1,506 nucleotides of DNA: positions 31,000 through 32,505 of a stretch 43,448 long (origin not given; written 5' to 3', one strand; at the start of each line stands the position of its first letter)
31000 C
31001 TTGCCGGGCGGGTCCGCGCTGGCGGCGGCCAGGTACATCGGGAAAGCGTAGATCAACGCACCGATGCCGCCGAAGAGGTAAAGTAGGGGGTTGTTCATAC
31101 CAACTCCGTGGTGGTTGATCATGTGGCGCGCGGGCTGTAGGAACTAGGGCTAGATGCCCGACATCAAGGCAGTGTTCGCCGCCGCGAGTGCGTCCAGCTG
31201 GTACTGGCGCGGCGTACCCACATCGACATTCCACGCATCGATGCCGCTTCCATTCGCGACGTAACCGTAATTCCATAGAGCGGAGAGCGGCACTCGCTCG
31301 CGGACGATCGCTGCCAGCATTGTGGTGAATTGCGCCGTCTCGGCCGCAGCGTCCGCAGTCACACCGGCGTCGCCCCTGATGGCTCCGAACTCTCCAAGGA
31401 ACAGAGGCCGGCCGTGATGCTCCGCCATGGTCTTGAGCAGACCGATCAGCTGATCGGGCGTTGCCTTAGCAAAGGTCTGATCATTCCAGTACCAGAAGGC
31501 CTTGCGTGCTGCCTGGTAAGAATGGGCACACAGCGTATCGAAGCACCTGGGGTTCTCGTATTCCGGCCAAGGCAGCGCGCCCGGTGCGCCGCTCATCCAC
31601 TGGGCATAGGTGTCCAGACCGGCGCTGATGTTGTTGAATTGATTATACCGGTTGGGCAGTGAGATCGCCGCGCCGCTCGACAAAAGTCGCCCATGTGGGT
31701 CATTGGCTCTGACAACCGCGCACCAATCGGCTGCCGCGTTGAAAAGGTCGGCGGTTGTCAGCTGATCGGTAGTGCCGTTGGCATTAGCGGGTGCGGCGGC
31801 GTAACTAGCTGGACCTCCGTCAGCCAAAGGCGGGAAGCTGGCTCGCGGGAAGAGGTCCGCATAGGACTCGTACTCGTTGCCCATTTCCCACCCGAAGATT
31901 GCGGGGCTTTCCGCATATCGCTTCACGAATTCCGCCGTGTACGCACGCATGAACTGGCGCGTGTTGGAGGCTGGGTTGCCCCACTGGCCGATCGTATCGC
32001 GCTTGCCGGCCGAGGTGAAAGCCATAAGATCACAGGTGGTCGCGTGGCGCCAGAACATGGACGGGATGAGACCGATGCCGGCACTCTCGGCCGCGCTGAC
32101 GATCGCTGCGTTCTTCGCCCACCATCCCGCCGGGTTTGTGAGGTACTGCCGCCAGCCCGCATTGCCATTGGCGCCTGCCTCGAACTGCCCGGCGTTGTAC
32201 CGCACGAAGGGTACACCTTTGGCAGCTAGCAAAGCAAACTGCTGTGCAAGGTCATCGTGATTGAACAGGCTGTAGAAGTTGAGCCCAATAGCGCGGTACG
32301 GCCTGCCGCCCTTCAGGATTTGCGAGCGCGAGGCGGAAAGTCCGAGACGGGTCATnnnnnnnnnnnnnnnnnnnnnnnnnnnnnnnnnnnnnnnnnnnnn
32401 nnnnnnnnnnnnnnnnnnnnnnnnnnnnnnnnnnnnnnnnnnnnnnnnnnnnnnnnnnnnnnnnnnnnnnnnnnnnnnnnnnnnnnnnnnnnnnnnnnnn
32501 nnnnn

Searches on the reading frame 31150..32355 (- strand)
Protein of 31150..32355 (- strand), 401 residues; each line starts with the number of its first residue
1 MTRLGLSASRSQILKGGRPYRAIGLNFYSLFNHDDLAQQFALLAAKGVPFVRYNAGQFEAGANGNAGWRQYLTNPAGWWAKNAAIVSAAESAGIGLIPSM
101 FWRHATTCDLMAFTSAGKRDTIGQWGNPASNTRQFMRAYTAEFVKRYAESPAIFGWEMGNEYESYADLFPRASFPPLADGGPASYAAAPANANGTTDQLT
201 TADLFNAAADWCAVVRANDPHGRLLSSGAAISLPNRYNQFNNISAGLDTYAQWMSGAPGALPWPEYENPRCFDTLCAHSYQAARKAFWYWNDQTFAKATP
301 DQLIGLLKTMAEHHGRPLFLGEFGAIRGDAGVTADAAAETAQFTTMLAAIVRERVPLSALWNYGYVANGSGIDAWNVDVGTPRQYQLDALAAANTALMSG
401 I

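Call 86: search_protein_families(library=pfam, proteins=[window:31150-32355:-], max_evalue=0.01)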
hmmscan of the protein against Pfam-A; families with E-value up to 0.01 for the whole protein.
window:31150-32355:- (401 aa): 2 families
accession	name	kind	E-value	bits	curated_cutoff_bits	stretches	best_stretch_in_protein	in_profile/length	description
PF00150.24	Cellulase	-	6.9e-07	29.5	23.5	1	34-343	21-255/272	Cellulase (glycosyl hydrolase family 5)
PF02449.21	Glyco_hydro_42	-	0.0037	17.1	21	1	106-164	79-140/376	Beta-galactosidase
